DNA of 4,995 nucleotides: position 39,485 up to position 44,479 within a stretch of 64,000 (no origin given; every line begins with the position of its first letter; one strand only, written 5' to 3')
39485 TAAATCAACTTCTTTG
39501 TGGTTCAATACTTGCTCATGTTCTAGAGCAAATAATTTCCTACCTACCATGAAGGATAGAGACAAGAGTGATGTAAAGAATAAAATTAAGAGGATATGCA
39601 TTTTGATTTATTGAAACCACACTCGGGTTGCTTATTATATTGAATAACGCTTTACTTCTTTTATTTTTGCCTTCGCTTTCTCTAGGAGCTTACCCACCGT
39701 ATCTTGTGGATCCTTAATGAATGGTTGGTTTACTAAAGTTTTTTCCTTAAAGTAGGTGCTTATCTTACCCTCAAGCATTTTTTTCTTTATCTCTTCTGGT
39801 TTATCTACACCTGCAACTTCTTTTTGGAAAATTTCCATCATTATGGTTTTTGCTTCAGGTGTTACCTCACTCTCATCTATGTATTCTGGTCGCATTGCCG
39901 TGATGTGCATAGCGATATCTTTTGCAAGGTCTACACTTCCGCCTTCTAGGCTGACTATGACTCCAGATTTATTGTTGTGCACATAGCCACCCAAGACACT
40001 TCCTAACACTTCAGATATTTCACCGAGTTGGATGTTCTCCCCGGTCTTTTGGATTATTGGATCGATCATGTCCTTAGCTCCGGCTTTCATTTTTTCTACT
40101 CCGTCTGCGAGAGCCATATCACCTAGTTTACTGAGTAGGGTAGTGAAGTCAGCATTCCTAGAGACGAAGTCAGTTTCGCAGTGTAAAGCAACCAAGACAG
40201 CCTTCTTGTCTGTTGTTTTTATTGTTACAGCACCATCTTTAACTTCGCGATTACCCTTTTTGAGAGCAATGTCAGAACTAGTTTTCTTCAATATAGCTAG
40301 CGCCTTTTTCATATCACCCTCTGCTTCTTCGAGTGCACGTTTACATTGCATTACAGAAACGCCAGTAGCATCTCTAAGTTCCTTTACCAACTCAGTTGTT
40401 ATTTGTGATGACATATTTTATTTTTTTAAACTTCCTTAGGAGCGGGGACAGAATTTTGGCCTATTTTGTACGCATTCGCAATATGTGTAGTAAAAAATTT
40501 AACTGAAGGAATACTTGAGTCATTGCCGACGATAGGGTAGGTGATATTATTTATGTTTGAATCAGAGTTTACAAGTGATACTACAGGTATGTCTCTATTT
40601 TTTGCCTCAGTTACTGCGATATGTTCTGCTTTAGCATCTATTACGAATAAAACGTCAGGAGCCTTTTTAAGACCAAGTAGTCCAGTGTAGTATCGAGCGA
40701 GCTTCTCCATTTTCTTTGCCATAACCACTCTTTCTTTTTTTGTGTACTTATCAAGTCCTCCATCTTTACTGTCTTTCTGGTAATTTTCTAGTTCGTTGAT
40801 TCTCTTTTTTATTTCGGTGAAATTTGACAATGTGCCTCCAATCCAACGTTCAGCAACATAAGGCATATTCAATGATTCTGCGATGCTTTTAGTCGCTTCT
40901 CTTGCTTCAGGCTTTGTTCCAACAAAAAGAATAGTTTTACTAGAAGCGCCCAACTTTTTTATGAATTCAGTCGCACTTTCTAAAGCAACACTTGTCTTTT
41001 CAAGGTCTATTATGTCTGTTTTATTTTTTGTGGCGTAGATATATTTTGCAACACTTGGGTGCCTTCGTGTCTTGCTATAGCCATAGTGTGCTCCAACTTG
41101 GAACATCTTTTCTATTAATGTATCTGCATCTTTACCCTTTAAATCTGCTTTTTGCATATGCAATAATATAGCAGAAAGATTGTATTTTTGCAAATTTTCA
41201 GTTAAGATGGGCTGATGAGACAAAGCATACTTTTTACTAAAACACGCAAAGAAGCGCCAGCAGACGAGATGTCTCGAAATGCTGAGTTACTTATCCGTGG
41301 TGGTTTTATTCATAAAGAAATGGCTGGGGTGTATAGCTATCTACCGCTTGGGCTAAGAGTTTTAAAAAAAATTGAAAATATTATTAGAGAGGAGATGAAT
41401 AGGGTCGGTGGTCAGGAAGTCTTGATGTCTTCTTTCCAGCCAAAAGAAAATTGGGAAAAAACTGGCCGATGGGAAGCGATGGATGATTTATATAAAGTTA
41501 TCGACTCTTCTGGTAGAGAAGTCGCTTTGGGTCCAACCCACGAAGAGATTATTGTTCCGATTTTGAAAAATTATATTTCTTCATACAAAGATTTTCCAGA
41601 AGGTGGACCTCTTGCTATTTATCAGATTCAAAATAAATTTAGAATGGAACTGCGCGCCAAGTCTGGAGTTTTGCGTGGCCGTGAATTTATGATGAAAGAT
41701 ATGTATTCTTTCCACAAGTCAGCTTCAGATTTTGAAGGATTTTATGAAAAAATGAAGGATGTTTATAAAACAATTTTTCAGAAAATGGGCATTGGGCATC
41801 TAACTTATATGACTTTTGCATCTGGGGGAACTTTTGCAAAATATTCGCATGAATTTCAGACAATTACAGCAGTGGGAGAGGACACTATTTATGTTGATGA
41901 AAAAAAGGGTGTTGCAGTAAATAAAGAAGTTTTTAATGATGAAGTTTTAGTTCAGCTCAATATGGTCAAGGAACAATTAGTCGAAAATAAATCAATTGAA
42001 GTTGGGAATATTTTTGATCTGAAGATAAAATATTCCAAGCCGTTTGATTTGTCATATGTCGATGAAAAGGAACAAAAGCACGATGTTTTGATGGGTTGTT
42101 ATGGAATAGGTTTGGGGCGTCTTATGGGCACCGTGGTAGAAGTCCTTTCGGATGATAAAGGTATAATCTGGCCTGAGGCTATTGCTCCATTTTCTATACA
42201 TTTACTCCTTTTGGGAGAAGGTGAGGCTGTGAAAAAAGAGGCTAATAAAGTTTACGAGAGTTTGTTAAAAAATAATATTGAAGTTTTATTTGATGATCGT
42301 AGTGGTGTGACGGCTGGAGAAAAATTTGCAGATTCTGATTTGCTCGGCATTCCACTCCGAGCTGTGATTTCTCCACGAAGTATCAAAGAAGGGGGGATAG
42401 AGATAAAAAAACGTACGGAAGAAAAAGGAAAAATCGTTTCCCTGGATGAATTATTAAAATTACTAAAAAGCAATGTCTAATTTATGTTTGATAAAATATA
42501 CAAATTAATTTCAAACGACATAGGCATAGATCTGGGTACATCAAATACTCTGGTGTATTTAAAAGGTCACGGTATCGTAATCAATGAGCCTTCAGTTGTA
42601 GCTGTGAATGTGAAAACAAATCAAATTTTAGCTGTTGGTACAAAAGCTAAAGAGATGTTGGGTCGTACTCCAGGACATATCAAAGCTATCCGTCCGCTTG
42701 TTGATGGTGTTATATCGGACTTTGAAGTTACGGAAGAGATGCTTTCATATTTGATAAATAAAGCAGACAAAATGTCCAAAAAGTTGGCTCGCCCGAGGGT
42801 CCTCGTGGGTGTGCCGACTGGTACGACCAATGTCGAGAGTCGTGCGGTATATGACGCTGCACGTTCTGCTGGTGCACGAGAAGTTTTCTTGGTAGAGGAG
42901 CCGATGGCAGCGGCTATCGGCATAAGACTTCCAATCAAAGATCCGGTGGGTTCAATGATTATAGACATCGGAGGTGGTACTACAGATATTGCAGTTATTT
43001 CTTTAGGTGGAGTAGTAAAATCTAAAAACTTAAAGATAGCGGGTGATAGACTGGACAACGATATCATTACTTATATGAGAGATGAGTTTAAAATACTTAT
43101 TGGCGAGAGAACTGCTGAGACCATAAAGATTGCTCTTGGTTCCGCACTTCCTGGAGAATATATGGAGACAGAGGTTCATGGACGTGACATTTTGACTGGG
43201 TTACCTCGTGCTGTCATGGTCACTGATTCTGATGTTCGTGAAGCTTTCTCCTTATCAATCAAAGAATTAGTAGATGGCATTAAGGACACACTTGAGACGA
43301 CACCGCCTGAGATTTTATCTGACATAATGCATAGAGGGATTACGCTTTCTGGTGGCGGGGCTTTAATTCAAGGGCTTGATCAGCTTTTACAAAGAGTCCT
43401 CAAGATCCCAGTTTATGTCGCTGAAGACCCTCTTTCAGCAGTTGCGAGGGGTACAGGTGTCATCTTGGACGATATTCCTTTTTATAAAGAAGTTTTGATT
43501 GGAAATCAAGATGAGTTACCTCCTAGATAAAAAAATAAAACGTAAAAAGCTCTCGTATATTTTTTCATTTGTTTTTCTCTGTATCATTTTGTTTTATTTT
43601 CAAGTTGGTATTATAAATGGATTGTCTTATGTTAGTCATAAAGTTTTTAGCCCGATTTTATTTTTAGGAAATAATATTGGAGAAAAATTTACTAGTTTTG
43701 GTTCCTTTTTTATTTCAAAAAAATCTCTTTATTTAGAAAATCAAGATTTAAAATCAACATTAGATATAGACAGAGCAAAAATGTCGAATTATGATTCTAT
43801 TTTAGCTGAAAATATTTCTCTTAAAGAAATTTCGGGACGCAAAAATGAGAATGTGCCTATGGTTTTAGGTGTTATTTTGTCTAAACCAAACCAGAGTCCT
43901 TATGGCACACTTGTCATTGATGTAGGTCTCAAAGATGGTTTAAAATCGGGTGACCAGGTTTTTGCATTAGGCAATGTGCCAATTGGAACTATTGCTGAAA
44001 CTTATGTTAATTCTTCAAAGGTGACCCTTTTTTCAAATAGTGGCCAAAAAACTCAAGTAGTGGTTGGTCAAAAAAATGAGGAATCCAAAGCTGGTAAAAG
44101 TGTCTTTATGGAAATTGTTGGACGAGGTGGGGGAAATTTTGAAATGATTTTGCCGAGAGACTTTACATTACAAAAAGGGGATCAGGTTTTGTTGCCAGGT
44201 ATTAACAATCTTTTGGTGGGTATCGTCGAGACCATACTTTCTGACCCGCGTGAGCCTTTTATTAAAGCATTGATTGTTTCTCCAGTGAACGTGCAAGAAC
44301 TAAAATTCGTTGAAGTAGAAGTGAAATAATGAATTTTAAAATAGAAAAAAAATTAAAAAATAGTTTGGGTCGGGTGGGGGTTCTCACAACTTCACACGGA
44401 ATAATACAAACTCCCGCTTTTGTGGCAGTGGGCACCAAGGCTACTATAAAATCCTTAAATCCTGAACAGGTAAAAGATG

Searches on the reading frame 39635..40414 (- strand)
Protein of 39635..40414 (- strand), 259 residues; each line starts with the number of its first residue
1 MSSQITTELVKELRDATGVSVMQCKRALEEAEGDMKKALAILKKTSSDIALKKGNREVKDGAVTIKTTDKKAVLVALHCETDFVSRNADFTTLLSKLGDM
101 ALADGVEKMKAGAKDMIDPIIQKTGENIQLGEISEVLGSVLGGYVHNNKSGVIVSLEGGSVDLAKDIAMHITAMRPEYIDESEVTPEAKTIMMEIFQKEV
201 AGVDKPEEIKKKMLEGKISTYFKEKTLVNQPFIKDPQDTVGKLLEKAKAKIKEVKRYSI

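Call 29: search_protein_families(library=pfam, proteins=[window:39635-40414:-], max_evalue=0.001)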
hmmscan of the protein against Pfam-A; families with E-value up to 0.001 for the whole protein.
window:39635-40414:- (259 aa): 3 families
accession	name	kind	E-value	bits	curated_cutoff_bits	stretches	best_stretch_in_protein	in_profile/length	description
PF00889.24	EF_TS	-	4.6e-49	167.2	27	1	72-258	1-201/204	Elongation factor TS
PF25025.1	EF-Ts_N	-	3e-05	24.3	33.2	1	6-44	13-52/60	Elongation factor Ts, mitochondrial, N-terminal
PF22566.2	UBA_8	-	0.00047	20.3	26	0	7-40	4-37/46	UBA-like domain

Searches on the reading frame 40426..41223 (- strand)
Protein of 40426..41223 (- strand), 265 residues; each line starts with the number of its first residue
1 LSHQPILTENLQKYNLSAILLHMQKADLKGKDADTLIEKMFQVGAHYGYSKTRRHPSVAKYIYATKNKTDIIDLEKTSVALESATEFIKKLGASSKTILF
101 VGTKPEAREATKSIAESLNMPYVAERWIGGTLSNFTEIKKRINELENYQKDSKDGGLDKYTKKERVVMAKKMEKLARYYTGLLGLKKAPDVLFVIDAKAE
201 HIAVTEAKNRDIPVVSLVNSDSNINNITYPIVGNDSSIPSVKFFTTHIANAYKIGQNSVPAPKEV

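Call 29: search_protein_families(library=pfam, proteins=[window:40426-41223:-], max_evalue=0.001)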
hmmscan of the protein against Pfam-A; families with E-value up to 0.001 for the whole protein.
window:40426-41223:- (265 aa): 1 family
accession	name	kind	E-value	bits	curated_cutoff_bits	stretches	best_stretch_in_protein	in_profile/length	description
PF00318.25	Ribosomal_S2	-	1.3e-67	227.7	26.1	1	40-253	1-214/216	Ribosomal protein S2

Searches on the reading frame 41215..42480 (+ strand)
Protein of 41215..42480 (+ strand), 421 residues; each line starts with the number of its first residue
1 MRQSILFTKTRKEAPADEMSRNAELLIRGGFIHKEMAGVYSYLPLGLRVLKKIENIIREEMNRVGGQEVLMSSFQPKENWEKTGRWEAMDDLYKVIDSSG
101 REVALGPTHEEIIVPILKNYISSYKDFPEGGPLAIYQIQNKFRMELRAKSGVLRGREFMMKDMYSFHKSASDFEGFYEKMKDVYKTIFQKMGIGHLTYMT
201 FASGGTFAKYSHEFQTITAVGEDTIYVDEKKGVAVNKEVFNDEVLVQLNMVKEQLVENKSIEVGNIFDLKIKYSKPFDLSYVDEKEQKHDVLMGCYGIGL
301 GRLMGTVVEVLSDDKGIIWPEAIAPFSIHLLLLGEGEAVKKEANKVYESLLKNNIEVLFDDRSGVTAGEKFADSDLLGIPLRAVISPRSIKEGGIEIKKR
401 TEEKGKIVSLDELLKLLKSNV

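Call 29: search_protein_families(library=pfam, proteins=[window:41215-42480:+], max_evalue=0.001)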
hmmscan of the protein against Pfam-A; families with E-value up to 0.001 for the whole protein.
window:41215-42480:+ (421 aa): 2 families
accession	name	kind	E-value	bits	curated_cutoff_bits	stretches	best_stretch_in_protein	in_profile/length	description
PF00587.30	tRNA-synt_2b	-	1.8e-27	97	29.3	1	93-309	1-177/179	tRNA synthetase class II core domain (G, H, P, S and T)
PF03129.25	HGTP_anticodon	-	3.4e-17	62.8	21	1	333-419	7-93/94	Anticodon binding domain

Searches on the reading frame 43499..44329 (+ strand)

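Call 29: search_protein_families(library=pfam, proteins=[window:43499-44329:+], max_evalue=0.001)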
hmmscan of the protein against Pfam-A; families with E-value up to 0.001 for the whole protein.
window:43499-44329:+ (276 aa): 1 family
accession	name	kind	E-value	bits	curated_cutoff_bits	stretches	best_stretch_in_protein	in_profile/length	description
PF04085.20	MreC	-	1.2e-12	48.3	28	1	128-273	3-145/147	Rod shape-determining protein MreC, barrel core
